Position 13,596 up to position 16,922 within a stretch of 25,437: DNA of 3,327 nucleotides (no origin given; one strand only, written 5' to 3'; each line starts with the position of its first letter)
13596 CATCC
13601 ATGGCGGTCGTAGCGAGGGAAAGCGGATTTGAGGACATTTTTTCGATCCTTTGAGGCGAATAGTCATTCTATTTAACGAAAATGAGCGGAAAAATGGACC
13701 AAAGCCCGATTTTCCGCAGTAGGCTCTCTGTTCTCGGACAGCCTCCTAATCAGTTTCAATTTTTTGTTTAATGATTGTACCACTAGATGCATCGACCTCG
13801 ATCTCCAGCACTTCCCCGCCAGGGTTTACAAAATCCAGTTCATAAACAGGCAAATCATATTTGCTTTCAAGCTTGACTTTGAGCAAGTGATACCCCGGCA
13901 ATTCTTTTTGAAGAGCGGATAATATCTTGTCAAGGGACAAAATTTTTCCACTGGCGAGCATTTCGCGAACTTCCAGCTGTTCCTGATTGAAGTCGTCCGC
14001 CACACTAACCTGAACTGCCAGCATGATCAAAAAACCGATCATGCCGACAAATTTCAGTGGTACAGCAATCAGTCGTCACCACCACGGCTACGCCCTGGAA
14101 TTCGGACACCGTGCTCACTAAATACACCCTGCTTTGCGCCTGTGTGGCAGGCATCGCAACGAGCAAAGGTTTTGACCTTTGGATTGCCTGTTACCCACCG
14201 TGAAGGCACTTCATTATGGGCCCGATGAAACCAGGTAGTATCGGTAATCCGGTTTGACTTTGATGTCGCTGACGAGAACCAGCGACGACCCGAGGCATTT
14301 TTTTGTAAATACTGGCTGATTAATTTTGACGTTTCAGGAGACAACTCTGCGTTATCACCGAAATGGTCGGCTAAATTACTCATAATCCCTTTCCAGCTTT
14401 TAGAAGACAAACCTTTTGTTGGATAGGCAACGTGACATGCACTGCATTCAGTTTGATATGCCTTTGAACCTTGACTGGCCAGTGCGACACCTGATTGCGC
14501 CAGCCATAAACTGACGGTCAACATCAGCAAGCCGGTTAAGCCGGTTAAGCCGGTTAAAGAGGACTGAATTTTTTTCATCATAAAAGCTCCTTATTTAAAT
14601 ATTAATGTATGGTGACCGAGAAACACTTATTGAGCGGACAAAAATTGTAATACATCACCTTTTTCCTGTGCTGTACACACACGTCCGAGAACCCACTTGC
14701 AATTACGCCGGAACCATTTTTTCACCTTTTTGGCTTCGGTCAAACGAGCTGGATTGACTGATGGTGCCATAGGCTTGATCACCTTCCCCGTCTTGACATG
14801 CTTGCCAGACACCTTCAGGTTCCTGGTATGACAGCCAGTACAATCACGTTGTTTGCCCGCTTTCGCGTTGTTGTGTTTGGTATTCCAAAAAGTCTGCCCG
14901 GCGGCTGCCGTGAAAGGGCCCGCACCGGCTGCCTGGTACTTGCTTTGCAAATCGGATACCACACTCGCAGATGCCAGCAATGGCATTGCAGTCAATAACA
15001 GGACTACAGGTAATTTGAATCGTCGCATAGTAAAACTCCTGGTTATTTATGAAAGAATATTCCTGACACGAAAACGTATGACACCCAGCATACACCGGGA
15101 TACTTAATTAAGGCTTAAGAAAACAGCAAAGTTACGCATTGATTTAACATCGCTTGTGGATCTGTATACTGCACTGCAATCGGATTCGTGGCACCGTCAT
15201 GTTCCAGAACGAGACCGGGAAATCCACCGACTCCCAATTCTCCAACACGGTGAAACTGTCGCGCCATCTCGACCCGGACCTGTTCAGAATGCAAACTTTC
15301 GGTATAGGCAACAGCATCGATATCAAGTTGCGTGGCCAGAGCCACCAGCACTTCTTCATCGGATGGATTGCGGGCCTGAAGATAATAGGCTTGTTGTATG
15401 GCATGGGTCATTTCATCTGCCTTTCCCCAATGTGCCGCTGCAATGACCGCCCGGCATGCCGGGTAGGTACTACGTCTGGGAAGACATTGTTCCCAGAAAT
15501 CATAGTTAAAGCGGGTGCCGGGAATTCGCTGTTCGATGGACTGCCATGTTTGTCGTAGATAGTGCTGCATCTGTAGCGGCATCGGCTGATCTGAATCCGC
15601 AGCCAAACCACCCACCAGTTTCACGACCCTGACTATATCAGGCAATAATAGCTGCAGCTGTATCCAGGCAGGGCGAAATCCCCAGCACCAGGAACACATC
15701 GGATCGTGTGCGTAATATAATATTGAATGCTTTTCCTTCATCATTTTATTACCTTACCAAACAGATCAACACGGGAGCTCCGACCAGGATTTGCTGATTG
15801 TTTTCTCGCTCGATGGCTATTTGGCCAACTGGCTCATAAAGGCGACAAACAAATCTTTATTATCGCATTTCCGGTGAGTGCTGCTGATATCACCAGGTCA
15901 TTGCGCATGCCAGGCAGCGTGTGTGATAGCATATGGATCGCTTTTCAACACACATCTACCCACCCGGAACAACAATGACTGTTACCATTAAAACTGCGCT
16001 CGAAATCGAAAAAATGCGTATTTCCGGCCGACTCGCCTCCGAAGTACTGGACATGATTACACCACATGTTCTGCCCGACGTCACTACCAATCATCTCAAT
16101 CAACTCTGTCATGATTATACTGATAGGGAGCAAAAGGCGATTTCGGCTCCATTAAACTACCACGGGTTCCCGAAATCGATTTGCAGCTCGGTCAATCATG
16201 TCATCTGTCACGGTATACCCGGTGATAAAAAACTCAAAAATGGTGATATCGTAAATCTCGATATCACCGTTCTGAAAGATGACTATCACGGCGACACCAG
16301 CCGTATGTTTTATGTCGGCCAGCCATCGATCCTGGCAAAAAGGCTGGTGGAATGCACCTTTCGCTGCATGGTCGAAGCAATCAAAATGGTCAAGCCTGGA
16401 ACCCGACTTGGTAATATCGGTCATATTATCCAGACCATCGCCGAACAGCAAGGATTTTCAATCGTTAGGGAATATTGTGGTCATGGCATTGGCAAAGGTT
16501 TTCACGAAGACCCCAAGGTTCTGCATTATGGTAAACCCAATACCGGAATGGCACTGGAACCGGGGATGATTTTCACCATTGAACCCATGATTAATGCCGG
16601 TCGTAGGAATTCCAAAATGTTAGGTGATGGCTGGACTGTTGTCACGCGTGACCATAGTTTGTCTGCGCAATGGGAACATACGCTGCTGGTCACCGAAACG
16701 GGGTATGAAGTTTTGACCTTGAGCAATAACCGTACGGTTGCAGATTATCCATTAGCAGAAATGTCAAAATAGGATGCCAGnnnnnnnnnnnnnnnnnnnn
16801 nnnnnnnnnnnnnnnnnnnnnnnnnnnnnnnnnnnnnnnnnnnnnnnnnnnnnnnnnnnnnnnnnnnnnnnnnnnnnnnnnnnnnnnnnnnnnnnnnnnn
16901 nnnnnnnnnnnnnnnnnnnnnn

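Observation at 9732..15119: Candidate self-contained envelope redox/metal module: repeat lipoprotein, two diheme cytochromes, SHP, PepSY and TCS, bracketed by matching regulator boxes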

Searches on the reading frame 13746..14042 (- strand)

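Call 3: search_protein_families(library=pfam, proteins=[window:13746-14042:-], max_evalue=0.01)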
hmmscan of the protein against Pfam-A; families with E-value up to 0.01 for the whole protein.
window:13746-14042:- (98 aa): 2 families
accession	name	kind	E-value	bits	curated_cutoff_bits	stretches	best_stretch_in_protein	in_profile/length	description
PF03413.25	PepSY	-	1.2e-09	38.8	24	1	35-93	2-59/60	Peptidase propeptide and YPEB domain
PF13670.12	PepSY_2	-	0.0011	19.4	24.3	1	39-94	33-83/83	Peptidase propeptide and YPEB domain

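Call 4: search_protein_families(library=ncbifam, proteins=[window:13746-14042:-], max_evalue=0.01)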
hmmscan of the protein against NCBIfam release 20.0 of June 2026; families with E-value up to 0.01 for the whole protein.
window:13746-14042:- (98 aa): 0 families

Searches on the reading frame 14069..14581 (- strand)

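Call 3: search_protein_families(library=pfam, proteins=[window:14069-14581:-], max_evalue=0.01)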
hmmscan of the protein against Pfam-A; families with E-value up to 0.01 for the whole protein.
window:14069-14581:- (170 aa): 5 families
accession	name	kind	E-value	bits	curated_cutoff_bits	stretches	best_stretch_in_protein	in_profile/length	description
PF09626.15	DHC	-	1.1e-32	113.9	22.2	1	42-154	1-116/116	Dihaem cytochrome c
PF00034.26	Cytochrom_C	-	0.0011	20.7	21.3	0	36-88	2-55/90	Cytochrome c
PF13442.11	Cytochrome_CBB3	-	0.0011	19.7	27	0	35-68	3-25/68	Cytochrome C oxidase, cbb3-type, subunit III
PF14522.11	Cytochrome_C7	-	0.0019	18.4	24.8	0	136-151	43-53/67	Cytochrome c7 and related cytochrome c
PF22113.1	Mtrc-MtrF_II-IV_dom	-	0.0036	17.3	30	0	38-149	76-166/176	Outer membrane cytochrome MtrC/MtrF-like, domains II/IV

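Call 4: search_protein_families(library=ncbifam, proteins=[window:14069-14581:-], max_evalue=0.01)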
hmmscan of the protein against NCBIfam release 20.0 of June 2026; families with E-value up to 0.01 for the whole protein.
window:14069-14581:- (170 aa): 5 families
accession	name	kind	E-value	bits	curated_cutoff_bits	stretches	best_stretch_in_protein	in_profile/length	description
TIGR02162.1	torC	equivalog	2.8e-06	26.8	478.2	1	34-97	321-380/387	pentaheme c-type cytochrome TorC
NF045930.1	Cytc6PetJCyano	equivalog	0.00083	19.3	135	0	19-51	11-44/110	cytochrome c6 PetJ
NF052246.1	SorB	equivalog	0.0011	19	93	0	35-95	17-79/80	SorB family sulfite dehydrogenase c-type cytochrome subunit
NF041895.1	choice_anch_V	domain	0.0052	16.8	42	0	19-55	3-36/150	choice-of-anchor V domain-containing protein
NF040606.1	CytoC_perox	subfamily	0.0062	15.8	150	0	32-76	295-338/524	di-heme-cytochrome C peroxidase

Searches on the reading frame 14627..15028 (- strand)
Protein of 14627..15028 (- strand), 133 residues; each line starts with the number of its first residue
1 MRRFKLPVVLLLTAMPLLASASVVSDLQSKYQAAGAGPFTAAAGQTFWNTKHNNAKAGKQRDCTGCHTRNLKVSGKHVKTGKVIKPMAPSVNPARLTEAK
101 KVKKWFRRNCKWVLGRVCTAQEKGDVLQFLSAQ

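Call 3: search_protein_families(library=pfam, proteins=[window:14627-15028:-], max_evalue=0.01)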
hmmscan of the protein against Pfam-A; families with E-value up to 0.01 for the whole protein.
window:14627-15028:- (133 aa): 1 family
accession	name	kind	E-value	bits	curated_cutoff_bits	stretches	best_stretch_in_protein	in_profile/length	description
PF09086.16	DUF1924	-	1.3e-38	131.7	22.5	1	37-130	4-96/96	Domain of unknown function (DUF1924)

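Call 4: search_protein_families(library=ncbifam, proteins=[window:14627-15028:-], max_evalue=0.01)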
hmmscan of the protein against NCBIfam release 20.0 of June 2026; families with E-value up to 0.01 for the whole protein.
window:14627-15028:- (133 aa): 0 families

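Call 20: find_homologous_proteins(query=window:14627-15028:-, max_evalue=0.00001)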
Query window:14627-15028:- (133 aa): 592 proteins with E <= 0.00001 among 613 candidates; the best 120 are listed.
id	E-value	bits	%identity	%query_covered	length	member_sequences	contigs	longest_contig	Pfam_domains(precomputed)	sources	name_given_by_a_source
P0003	1.0e-83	296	100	100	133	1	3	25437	PF09086.17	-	-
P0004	4.8e-70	252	85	100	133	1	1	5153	PF09086.17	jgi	-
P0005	1.5e-69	250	84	100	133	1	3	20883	PF09086.17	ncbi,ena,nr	ncbi:MAG TPA: DUF1924 domain-containing protein [Gammaproteobacteria bacterium]|nr:DUF1924 domain-co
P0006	5.7e-68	245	82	100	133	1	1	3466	PF09086.17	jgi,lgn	-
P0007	6.3e-64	232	84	89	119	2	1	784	PF09086.17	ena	-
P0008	2.6e-63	230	79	94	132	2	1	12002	PF09086.17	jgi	-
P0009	3.1e-56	207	68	100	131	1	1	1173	PF09086.17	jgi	-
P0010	1.8e-50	188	65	99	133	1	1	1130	PF09086.17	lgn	-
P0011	2.5e-48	181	62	98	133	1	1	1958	PF09086.17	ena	-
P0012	5.3e-48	180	63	98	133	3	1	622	PF09086.17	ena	-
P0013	2.1e-47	178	61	95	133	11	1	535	PF09086.17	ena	-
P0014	3.1e-47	178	61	94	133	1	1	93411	PF09086.17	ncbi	-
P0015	8.5e-47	176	62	94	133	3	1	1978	PF09086.17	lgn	-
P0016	1.1e-46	176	62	98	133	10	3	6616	PF09086.17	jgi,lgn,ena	jgi:hypothetical protein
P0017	3.1e-46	175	63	97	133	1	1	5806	PF09086.17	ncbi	-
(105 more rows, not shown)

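Call 21: find_encoding_contigs(protein=P0005, flank=10000, max_places=4)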
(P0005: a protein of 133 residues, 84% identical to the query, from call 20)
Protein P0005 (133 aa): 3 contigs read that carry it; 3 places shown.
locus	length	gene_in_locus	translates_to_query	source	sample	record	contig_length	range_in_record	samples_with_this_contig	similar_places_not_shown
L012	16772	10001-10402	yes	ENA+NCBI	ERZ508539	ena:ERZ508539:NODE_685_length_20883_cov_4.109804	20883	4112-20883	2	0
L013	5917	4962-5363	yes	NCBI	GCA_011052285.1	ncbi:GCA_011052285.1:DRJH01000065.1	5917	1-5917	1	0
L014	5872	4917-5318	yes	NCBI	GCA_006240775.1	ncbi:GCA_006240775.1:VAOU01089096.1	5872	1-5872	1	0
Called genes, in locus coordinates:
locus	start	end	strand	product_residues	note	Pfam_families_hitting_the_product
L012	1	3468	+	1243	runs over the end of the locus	PF25800:FimV_N, PF14559:TPR_19 (faint)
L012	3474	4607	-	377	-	PF01546:Peptidase_M20, PF07687:M20_dimer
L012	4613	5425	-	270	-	PF14805:THDPS_N_2, PF00132:Hexapep, PF14602:Hexapep_2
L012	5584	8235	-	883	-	PF08335:GlnD_UR_UTase, PF01842:ACT (faint), PF27444:GlnD_3rd, PF01966:HD, PF27446:GlnD_5th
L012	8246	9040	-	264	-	PF00557:Peptidase_M24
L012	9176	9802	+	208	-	PF01323:DSBA, PF13743:Thioredoxin_5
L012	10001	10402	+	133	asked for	PF09086:DUF1924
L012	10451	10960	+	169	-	PF09626:DHC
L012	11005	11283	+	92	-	PF03413:PepSY (weak)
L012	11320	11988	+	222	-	PF00072:Response_reg, PF00486:Trans_reg_C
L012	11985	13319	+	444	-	PF26769:HAMP_PhoQ, PF02518:HATPase_c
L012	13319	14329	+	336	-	PF00892:EamA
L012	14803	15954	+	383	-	PF01266:DAO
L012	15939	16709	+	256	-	PF00248:Aldo_ket_red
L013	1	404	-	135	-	PF14805:THDPS_N_2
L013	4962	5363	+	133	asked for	PF09086:DUF1924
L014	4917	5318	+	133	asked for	PF09086:DUF1924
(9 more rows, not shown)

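Call 22: find_encoding_contigs(protein=P0008, flank=10000, max_places=4)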
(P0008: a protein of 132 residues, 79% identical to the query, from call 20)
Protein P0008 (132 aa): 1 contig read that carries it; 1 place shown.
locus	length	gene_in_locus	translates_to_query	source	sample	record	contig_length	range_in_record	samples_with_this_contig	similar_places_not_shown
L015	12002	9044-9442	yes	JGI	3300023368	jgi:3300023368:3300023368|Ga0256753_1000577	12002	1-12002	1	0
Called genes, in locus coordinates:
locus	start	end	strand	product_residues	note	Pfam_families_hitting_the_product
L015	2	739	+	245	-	?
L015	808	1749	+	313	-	-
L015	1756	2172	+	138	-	PF00376:MerR, PF13411:MerR_1, PF09278:MerR-DNA-bind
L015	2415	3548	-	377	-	PF01546:Peptidase_M20, PF07687:M20_dimer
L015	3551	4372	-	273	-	PF14805:THDPS_N_2, PF00132:Hexapep, PF14602:Hexapep_2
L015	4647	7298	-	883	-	PF01842:ACT (faint), PF08335:GlnD_UR_UTase, PF27444:GlnD_3rd, PF01966:HD, PF27446:GlnD_5th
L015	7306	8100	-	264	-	PF00557:Peptidase_M24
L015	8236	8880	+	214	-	PF01323:DSBA, PF13743:Thioredoxin_5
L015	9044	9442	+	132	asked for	PF09086:DUF1924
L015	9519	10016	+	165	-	PF09626:DHC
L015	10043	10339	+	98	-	PF03413:PepSY (weak)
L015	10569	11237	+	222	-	PF00072:Response_reg, PF00486:Trans_reg_C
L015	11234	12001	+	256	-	?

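Call 35: find_related_loci(query=A1, collection=genome_contigs, flank=8000)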
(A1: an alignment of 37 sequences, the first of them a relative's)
Query A1 (133 aa) in genome_contigs; peptide patterns used: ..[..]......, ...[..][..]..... (x = any residue, [..] = any of these).
600 stretches matched a pattern (row limit reached: there are more); 593 encode a relative of the query (tblastn E <= 1e-3); the best 80 are kept; 80 distinct loci.
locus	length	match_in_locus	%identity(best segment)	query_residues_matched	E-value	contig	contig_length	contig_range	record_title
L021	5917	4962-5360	84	1-133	2e-74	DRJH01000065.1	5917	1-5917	MAG TPA_asm: Gammaproteobacteria bacterium isolate HyVt-412 HyVt-412_k95_124204, whole genome shotgun sequence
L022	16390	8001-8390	67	1-130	2e-57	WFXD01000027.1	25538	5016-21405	MAG: Gammaproteobacteria bacterium isolate S141_33 k151_169333, whole genome shotgun sequence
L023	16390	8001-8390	59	1-130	2e-51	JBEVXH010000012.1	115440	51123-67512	MAG: Candidatus Thiodiazotropha sp. isolate CTENA5 L149 c_000000000012, whole genome shotgun sequence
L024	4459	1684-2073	58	1-130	2e-51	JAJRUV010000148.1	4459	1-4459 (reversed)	MAG: Gammaproteobacteria bacterium isolate Dive96_bin10.234 k141_4098656, whole genome shotgun sequence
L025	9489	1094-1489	59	1-132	2e-50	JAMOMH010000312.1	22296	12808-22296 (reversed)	MAG: Sedimenticola sp. isolate 4281-140_maxbin2_scaf2bin.136 4281-140_scaffold_833_c1, whole genome shotgun sequence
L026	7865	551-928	57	6-131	4e-50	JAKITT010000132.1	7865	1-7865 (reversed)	MAG: Candidatus Polarisedimenticolaceae bacterium isolate D96SM.bin.49 NODE_6204_length_7865_cov_5.108943, whole genome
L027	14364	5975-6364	57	1-130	2e-49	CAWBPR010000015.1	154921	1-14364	MAG: uncultured Gammaproteobacteria bacterium isolate MFD03804.bin.2.3 genome assembly, contig: contig_32446, whole geno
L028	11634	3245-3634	58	1-130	2e-49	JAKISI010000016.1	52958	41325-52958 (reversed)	MAG: Candidatus Polarisedimenticolaceae bacterium isolate D96SM.bin.13 NODE_454_length_52958_cov_14.132990, whole genome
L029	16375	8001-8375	57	6-130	1e-48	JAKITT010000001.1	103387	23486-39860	MAG: Candidatus Polarisedimenticolaceae bacterium isolate D96SM.bin.49 NODE_96_length_103387_cov_4.665737, whole genome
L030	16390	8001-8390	59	1-130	8e-49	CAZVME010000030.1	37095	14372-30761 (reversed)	MAG TPA_asm: uncultured Gammaproteobacteria bacterium isolate SRP167671_co2_216 genome assembly, contig: NODE_1429_lengt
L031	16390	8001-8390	57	1-130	2e-48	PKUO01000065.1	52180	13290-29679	MAG: Sedimenticola sp. isolate BM503 sc_448, whole genome shotgun sequence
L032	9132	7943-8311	59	8-130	3e-48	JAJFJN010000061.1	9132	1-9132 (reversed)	MAG: Gammaproteobacteria bacterium isolate OFTM226 OFTM226_60, whole genome shotgun sequence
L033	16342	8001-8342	62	18-133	2e-47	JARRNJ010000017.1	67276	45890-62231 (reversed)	MAG: Gammaproteobacteria bacterium isolate Spart_121_MAG scaffold_212, whole genome shotgun sequence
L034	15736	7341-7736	59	3-133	8e-47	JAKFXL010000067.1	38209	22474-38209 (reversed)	MAG: Gammaproteobacteria bacterium isolate ND3_Bin_17 ND3_0000183, whole genome shotgun sequence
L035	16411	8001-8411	54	1-133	3e-46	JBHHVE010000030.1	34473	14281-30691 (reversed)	MAG: Leptospirillia bacterium isolate S.4.sp3_bin.30 NODE_342_length_34473_cov_7.675402, whole genome shotgun sequence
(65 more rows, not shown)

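Call 81: search_solved_structures(query=window:14627-15028:-, max_evalue=0.001, show_alignments=2)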
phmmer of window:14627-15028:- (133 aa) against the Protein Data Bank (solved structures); distinct sequences matched with E-value up to 0.001: 2.
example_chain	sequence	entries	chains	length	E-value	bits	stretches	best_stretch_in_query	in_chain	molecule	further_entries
1dw0_A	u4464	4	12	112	1.3e-19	73.9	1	27-133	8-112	CYTOCHROME C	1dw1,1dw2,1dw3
1e8e_A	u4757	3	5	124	2.6e-16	63.2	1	42-130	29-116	CYTOCHROME C'' | CYTOCHROME C""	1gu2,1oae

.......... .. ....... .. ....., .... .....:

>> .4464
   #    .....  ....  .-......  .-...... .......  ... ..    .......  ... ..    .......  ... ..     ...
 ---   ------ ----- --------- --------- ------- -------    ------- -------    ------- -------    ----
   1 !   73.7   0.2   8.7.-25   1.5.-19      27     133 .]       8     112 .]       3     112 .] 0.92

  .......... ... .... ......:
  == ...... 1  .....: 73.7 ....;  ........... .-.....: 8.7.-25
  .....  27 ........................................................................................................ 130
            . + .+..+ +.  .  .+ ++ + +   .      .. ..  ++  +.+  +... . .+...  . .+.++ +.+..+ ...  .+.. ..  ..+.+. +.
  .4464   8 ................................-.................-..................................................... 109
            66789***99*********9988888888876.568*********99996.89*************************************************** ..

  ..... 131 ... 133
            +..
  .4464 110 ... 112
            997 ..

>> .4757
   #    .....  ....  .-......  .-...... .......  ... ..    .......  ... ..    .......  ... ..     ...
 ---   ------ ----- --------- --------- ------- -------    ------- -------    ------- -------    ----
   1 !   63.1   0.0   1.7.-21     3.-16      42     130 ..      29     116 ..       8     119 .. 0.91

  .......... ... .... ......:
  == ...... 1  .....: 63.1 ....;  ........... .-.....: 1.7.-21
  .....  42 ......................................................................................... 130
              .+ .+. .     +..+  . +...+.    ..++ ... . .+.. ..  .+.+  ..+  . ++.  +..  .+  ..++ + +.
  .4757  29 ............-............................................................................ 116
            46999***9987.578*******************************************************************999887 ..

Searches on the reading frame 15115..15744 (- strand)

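Call 3: search_protein_families(library=pfam, proteins=[window:15115-15744:-], max_evalue=0.01)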
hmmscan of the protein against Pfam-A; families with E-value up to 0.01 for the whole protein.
window:15115-15744:- (209 aa): 2 families
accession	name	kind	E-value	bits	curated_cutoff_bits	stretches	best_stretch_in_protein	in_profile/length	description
PF13743.12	Thioredoxin_5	-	6.7e-10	39.4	27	1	13-182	4-165/186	Thioredoxin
PF01323.26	DSBA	-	6.9e-10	39.4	25.6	1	14-183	7-173/191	DSBA-like thioredoxin domain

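Call 4: search_protein_families(library=ncbifam, proteins=[window:15115-15744:-], max_evalue=0.01)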
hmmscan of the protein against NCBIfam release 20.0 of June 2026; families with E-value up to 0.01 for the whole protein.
window:15115-15744:- (209 aa): 0 families

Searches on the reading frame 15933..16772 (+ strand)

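Call 69: search_protein_families(library=pfam, proteins=[window:15933-16772:+], max_evalue=0.001)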
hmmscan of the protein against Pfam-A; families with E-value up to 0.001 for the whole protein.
window:15933-16772:+ (279 aa): 1 family
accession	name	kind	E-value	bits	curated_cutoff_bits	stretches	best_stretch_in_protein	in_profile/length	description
PF00557.29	Peptidase_M24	-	1.7e-52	178.7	23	1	26-255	1-208/208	Metallopeptidase family M24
